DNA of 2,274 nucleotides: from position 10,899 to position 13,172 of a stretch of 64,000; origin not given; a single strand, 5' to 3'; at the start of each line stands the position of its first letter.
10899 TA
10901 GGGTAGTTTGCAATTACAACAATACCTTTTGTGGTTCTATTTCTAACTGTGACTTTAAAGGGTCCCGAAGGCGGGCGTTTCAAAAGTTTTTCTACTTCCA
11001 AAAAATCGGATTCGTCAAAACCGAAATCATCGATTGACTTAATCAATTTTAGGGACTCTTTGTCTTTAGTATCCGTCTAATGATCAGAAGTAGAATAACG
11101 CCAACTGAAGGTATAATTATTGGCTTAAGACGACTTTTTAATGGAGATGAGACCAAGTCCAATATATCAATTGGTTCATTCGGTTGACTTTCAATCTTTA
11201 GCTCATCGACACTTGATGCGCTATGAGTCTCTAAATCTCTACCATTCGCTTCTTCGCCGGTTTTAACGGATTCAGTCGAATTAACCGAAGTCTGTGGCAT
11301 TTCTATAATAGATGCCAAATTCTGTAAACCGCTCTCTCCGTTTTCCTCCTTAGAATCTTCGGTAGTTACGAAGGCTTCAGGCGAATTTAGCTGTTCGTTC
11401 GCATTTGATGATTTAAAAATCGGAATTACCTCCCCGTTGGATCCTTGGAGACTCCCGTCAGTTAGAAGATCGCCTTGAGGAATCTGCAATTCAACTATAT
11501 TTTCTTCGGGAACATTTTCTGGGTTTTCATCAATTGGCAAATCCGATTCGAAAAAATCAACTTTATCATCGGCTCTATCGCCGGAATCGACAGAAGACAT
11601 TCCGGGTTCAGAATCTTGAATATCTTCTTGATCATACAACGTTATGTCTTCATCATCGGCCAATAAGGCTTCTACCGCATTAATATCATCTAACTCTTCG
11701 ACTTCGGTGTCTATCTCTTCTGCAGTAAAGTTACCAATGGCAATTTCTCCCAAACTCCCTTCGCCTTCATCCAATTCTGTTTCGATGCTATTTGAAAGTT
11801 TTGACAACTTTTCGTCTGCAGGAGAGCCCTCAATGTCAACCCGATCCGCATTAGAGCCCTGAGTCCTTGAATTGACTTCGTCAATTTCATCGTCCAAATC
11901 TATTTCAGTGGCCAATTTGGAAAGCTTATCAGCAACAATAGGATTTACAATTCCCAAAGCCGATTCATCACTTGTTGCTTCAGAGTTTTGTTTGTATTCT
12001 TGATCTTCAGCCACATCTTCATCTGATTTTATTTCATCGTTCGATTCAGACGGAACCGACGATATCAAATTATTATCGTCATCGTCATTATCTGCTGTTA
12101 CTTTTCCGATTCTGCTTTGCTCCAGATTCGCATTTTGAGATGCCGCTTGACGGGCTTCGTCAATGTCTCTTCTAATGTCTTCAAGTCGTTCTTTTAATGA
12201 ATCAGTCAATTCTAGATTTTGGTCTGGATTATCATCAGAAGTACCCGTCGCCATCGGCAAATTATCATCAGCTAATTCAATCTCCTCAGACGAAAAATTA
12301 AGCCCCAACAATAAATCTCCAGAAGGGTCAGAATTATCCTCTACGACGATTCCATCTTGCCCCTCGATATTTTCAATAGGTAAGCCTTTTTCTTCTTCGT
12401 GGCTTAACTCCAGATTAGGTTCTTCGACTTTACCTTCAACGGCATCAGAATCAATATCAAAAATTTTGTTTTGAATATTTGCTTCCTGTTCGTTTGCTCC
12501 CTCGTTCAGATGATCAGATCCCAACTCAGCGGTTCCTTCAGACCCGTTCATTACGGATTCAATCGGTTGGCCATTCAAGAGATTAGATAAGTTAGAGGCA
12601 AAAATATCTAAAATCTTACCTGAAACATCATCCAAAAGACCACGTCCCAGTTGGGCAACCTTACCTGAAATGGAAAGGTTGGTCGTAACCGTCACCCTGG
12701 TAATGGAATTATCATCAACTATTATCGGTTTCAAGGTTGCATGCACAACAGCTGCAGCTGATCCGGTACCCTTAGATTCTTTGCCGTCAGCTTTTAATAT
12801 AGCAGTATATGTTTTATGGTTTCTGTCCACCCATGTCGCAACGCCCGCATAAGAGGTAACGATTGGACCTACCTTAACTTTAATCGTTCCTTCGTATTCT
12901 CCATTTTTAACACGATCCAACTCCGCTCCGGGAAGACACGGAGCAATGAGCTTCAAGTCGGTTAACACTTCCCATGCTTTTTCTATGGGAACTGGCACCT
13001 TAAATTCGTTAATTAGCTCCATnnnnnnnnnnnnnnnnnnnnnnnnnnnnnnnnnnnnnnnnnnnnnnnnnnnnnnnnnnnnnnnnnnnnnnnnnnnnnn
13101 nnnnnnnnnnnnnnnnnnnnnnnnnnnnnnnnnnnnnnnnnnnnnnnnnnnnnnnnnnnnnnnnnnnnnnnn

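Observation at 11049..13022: CoxG-like SRPBCC domain tethered to the membrane through ~480 aa of acidic disordered sequence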

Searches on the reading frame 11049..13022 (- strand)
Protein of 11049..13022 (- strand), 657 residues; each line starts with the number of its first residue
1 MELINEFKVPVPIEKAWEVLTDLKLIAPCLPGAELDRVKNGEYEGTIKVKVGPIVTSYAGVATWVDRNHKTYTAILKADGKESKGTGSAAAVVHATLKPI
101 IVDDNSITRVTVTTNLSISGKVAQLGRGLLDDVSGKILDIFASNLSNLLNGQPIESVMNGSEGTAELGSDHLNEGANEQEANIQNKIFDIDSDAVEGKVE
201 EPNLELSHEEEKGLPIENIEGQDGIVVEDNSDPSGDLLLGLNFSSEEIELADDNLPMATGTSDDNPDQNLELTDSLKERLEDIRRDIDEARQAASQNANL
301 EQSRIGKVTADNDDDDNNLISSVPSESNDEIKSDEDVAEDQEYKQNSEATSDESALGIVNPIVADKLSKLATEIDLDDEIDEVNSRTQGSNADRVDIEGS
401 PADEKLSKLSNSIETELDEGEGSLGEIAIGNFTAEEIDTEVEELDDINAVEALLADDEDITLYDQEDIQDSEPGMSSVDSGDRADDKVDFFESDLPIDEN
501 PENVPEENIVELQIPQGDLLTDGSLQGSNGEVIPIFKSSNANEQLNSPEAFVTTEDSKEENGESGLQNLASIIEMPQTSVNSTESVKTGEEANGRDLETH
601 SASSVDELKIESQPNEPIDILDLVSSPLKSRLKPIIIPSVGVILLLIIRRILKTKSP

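Call 3: search_protein_families(library=pfam, proteins=[window:11049-13022:-], max_evalue=0.01)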
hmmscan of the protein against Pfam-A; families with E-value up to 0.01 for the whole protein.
window:11049-13022:- (657 aa): 1 family
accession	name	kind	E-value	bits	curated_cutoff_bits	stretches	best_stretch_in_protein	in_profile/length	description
PF06240.19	COXG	-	7.9e-16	58.5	22.2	1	6-148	2-138/140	Carbon monoxide dehydrogenase subunit G (CoxG)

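Call 4: search_protein_families(library=ncbifam, proteins=[window:11049-13022:-], max_evalue=0.01)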
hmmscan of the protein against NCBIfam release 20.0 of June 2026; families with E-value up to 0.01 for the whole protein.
window:11049-13022:- (657 aa): 0 families

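Call 6: find_homologous_proteins(query=window:11049-13022:-, max_evalue=0.001)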
Query window:11049-13022:- (657 aa): 4 proteins with E <= 0.001 among 8000 candidates.
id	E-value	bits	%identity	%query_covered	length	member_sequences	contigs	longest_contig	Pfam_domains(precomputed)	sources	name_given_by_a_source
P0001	0.0e+0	1375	100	100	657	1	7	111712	PF06240.20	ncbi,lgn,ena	-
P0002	0.0e+0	1224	91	100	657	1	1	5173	PF06240.20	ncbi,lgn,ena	-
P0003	3.7e-121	424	44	100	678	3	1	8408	PF06240.20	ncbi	-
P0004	7.8e-88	314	44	58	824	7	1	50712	PF06240.20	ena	-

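Call 8: find_encoding_contigs(protein=P0001, flank=10000, max_places=4)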
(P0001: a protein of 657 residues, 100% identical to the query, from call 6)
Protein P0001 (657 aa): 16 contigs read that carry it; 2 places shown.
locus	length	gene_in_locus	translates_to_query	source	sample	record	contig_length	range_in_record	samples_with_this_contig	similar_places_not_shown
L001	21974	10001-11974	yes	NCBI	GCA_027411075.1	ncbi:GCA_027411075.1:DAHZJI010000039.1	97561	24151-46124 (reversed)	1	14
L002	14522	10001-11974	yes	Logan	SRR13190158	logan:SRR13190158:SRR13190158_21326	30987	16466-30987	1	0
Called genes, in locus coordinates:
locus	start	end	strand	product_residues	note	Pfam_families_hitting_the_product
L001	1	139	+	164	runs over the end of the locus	PF01047:MarR, PF12802:MarR_2, PF09339:HTH_IclR (faint), PF13463:HTH_27 (faint), PF25212:HVO_A0114 (weak), PF12840:HTH_20 (faint)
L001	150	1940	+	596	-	PF00083:Sugar_tr, PF06609:TRI12, PF07690:MFS_1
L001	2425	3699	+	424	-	PF03952:Enolase_N, PF00113:Enolase_C, PF13378:MR_MLE_C (weak)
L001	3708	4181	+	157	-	PF04977:DivIC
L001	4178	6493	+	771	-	PF01315:Ald_Xan_dh_C, PF02738:MoCoBD_1, PF20256:MoCoBD_2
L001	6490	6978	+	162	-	PF13085:Fer2_3 (weak), PF01799:Fer2_2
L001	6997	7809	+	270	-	PF00941:FAD_binding_5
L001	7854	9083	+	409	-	PF02625:XdhC_CoxI, PF13478:XdhC_C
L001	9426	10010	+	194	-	PF01128:IspD (weak), PF12804:NTP_transf_3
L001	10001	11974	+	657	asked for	PF06240:COXG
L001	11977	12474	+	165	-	PF04417:DUF501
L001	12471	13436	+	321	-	PF02541:Ppx-GppA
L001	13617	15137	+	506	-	PF13439:Glyco_transf_4, PF20706:GT4-conflict (faint), PF00534:Glycos_transf_1, PF13692:Glyco_trans_1_4, PF13524:Glyco_trans_1_2 (weak), PF07238:PilZ (weak)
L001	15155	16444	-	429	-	PF00083:Sugar_tr, PF07690:MFS_1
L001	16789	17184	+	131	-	-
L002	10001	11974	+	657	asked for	PF06240:COXG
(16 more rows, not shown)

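Call 10: find_related_loci(query=A1, collection=genome_contigs, flank=10000)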
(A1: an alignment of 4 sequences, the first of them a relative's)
Query A1 (657 aa) in genome_contigs; peptide patterns used: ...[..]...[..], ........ (x = any residue, [..] = any of these).
124 stretches matched a pattern; 67 encode a relative of the query (tblastn E <= 1e-3); 67 distinct loci.
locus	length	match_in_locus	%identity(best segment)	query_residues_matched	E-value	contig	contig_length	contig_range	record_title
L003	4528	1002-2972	91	1-657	0e+0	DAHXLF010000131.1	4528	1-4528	MAG TPA_asm: Acidimicrobiales bacterium isolate clean1589 NODE_131_length_4528_cov_4.374523, whole genome shotgun sequen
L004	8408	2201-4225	44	1-657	5e-128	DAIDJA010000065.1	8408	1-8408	MAG TPA_asm: Acidimicrobiales bacterium isolate clean376 NODE_65_length_8408_cov_3.039371, whole genome shotgun sequence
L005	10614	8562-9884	44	1-382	2e-86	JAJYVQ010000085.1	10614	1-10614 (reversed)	MAG: Actinomycetes bacterium isolate FK2.bin2 NODE_8995_length_10614_cov_1.427577, whole genome shotgun sequence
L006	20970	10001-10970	51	1-656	1e-44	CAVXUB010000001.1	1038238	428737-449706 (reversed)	MAG: uncultured Actinomycetota bacterium isolate MFD09603.bin.2.288 genome assembly, contig: contig_11064, whole genome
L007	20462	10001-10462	50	1-166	2e-43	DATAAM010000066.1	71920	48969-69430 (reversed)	MAG TPA_asm: Acidimicrobiales bacterium isolate SMAG_U6672 k141_1167397, whole genome shotgun sequence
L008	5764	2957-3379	52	1-145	3e-43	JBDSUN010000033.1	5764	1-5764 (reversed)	MAG: Acidimicrobiales bacterium isolate cluster1_bin.582 k127_6555668, whole genome shotgun sequence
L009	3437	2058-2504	50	1-152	1e-42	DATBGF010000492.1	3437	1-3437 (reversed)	MAG TPA_asm: Acidimicrobiales bacterium isolate SMAG_U3830 k141_3218216, whole genome shotgun sequence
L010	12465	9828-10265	51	1-149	3e-42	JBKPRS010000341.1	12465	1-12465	MAG: Actinomycetota bacterium isolate GS_EKS_MAG_00043 GS_EKS_000002833596, whole genome shotgun sequence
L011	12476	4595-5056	48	1-158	4e-42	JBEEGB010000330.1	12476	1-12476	MAG: Acidimicrobiaceae bacterium isolate BP_88 scaffold_1801482, whole genome shotgun sequence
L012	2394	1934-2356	52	1-145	1e-42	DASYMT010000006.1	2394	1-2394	MAG TPA_asm: Acidimicrobiales bacterium isolate SMAG_U4382 k141_794184, whole genome shotgun sequence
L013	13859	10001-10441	51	1-150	2e-42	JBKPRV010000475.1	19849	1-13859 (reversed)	MAG: Actinomycetota bacterium isolate GS_EKS_MAG_00039 GS_EKS_000001841028, whole genome shotgun sequence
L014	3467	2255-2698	51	1-151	6e-42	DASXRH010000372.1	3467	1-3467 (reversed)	MAG TPA_asm: Acidimicrobiales bacterium isolate SMAG_U4634 k141_203569, whole genome shotgun sequence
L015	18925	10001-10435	50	1-149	5e-42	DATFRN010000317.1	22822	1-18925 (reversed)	MAG TPA_asm: Acidimicrobiales bacterium isolate SMAG_U9359 k141_5165898, whole genome shotgun sequence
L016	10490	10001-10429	52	1-147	3e-41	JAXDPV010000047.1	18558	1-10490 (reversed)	MAG: Actinomycetota bacterium isolate BP_72 scaffold_3149225, whole genome shotgun sequence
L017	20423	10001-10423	52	1-145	5e-41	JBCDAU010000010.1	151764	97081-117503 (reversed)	MAG: Actinomycetota bacterium isolate P01_F01_bin.67 k141_1532286_length_151764_cov_59.8184, whole genome shotgun sequen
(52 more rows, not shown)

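Call 26: predict_structure(alignment_id=A1)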
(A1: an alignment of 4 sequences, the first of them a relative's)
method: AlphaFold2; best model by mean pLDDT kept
length: 657 residues; sequences in the alignment: 4
mean_pLDDT: 39.0   pTM: 0.18
mean pLDDT of the five models: 39.0, 35.1, 33.3, 32.3, 31.1
residues with pLDDT >= 90: 6; 70-90: 18; 50-70: 72; < 50: 561
segments of 3 or more residues with pLDDT < 50: 1-135, 147-149, 151-269, 302-360, 389-400, 414-638, 655-657
pLDDT, mean of each block of 10 residues (from residue 1): 31 40 35 39 35 30 37 35 31 28 34 30 32 47 49 39 28 31 35 32 32 31 29 32 30 32 36 77 90 71 40 33 35 32 32 38 59 58 58 39 52 47 33 34 43 45 35 33 37 35 38 33 31 36 31 29 35 32 30 30 31 41 44 46 65 51
secondary structure, 60 per line:
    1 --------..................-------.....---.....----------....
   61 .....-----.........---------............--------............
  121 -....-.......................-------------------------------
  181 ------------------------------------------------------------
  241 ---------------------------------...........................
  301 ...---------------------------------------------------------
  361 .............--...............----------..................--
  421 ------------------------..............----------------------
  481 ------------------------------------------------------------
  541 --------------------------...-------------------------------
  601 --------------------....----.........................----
elements in order: E9-12 H13-26 E34-38 E42-46 E57-65 E71-79 E89-100 E109-120 H122-125 H127-149 H274-303 H361-373 H376-390 H401-418 H445-458 H621-624 H629-653

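Call 27: search_protein_representatives(alignment_id=A1)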
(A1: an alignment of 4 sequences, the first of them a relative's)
Query: 4 sequences, 697 profile positions. Proteins with E-value up to 0.001 (for the whole library): 4813; up to 1e-10: 2687; up to 1e-30: 514. The best 150 are listed.
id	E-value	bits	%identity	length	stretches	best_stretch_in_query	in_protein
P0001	0.0e+00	1113.1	-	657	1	1-697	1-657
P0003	0.0e+00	1101.0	-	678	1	1-697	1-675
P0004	3.7e-297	1004.4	-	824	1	1-697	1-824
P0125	4.8e-52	194.2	-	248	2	1-157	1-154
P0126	1.2e-51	192.9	-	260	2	1-152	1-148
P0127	1.8e-51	192.4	-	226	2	1-152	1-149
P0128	2.8e-51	191.7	-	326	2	1-146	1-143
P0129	3.9e-51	191.2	-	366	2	1-146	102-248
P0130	1.7e-50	189.1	-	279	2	1-146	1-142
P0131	2.1e-50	188.8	-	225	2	1-147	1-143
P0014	3.0e-50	188.3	-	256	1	1-146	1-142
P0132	1.6e-49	185.9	-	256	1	1-154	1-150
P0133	3.1e-49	184.9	-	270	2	1-146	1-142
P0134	5.3e-49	184.2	-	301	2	1-148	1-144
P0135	7.6e-49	183.7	-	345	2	1-147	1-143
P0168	9.2e-45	170.2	-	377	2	1-167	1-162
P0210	2.1e-41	159.1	-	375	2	1-155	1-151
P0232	2.0e-40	155.8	-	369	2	1-180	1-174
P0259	1.8e-39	152.6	-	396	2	1-151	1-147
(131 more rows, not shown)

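Call 39: find_encoding_contigs(protein=P0004, flank=10000, max_places=3)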
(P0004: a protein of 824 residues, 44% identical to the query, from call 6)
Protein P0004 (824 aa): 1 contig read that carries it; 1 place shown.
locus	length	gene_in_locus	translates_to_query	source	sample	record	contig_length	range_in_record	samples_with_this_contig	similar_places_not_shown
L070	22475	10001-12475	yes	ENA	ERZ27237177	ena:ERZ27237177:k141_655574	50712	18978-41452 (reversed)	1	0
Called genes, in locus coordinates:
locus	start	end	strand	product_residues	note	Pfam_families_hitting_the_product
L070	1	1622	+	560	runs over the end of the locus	PF00083:Sugar_tr, PF06609:TRI12, PF07690:MFS_1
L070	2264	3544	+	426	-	PF03952:Enolase_N, PF00113:Enolase_C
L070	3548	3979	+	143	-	PF04977:DivIC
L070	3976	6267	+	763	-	PF01315:Ald_Xan_dh_C, PF02738:MoCoBD_1, PF20256:MoCoBD_2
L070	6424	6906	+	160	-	PF00111:Fer2 (weak), PF01799:Fer2_2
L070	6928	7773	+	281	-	PF00941:FAD_binding_5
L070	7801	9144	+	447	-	PF02625:XdhC_CoxI, PF13478:XdhC_C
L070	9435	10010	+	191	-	PF12804:NTP_transf_3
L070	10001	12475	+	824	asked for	PF06240:COXG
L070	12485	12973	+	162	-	PF04417:DUF501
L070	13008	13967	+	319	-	PF02541:Ppx-GppA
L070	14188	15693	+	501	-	PF13439:Glyco_transf_4, PF13579:Glyco_trans_4_4, PF20706:GT4-conflict, PF00534:Glycos_transf_1, PF13692:Glyco_trans_1_4, PF13524:Glyco_trans_1_2, PF07238:PilZ (weak)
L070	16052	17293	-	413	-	PF07690:MFS_1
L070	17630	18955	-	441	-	-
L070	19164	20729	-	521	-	PF00150:Cellulase, PF18564:Glyco_hydro_5_C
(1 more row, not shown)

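Call 47: list_cluster_members(proteins=[P0001, P0003, P0004])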
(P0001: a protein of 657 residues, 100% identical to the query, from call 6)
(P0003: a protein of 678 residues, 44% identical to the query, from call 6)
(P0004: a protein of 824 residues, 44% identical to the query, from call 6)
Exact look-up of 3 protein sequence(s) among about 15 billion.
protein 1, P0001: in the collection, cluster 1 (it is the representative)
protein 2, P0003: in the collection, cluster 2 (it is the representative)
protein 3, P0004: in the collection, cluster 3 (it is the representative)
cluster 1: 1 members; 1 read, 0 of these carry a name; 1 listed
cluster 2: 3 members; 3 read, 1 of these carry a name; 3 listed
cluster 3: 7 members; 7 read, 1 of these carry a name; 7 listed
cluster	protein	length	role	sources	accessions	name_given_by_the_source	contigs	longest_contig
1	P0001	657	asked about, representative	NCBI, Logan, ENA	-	-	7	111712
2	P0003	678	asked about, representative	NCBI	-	-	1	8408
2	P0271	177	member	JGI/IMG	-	hypothetical protein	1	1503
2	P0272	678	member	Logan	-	-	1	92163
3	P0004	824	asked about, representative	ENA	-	-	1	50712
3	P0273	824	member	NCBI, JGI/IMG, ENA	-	carbon monoxide dehydrogenase subunit G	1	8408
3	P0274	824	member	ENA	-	-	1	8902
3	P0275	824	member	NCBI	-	-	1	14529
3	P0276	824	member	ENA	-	-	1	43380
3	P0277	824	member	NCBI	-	-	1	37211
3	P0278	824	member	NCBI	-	-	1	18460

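Call 50: search_protein_families(library=pfam, proteins=[P0210, P0232, P0168, P0259, P0004, P0003], max_evalue=0.01)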
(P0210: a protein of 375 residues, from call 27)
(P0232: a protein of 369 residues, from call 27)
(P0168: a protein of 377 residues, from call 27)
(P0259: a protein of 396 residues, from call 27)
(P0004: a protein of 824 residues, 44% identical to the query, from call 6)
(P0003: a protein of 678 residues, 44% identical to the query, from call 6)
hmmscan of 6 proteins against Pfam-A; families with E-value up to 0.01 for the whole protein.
P0210 (375 aa): 3 families
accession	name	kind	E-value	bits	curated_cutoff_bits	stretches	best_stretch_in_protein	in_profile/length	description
PF06240.19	COXG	-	1e-13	51.6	22.2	1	6-144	2-138/140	Carbon monoxide dehydrogenase subunit G (CoxG)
PF03118.21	RNA_pol_A_CTD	-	3.2e-11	43.2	23.8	1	171-226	11-66/67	Bacterial RNA polymerase, alpha chain C terminal domain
PF10604.15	Polyketide_cyc2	-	1.7e-05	25.6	27.4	1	3-143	4-139/142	Polyketide cyclase / dehydrase and lipid transport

P0232 (369 aa): 4 families
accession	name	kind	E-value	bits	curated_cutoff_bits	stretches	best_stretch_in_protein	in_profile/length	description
PF03118.21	RNA_pol_A_CTD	-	2.3e-17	62.9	23.8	1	215-271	10-66/67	Bacterial RNA polymerase, alpha chain C terminal domain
PF06240.19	COXG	-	1.1e-13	51.6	22.2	1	6-144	2-138/140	Carbon monoxide dehydrogenase subunit G (CoxG)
PF10604.15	Polyketide_cyc2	-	2e-05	25.3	27.4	1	3-143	4-139/142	Polyketide cyclase / dehydrase and lipid transport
PF14520.12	HHH_5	-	0.0062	17.4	27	0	233-272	18-57/57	Helix-hairpin-helix domain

P0168 (377 aa): 5 families
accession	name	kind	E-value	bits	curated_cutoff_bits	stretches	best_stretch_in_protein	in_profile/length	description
PF06240.19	COXG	-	6.5e-17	62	22.2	1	6-145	2-139/140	Carbon monoxide dehydrogenase subunit G (CoxG)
PF03118.21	RNA_pol_A_CTD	-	2.8e-11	43.4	23.8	1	183-234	14-65/67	Bacterial RNA polymerase, alpha chain C terminal domain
PF14520.12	HHH_5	-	7.1e-05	23.6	27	1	190-234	12-55/57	Helix-hairpin-helix domain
PF10604.15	Polyketide_cyc2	-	0.00018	22.2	27.4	1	3-142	4-138/142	Polyketide cyclase / dehydrase and lipid transport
PF00633.29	HHH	-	0.0058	16.9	24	0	207-231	4-28/30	Helix-hairpin-helix motif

P0259 (396 aa): 2 families
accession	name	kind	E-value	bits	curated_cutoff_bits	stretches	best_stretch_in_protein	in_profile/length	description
PF06240.19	COXG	-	3.7e-21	75.8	22.2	1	6-145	2-139/140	Carbon monoxide dehydrogenase subunit G (CoxG)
PF10604.15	Polyketide_cyc2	-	2.3e-05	25.1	27.4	1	2-145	3-141/142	Polyketide cyclase / dehydrase and lipid transport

P0004 (824 aa): 1 family
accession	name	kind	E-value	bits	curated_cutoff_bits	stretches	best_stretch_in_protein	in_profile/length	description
PF06240.19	COXG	-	2.5e-17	63.3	22.2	1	6-150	2-137/140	Carbon monoxide dehydrogenase subunit G (CoxG)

P0003 (678 aa): 1 family
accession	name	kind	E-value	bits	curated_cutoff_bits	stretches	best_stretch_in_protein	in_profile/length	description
PF06240.19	COXG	-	2.5e-17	63.3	22.2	1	6-147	2-137/140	Carbon monoxide dehydrogenase subunit G (CoxG)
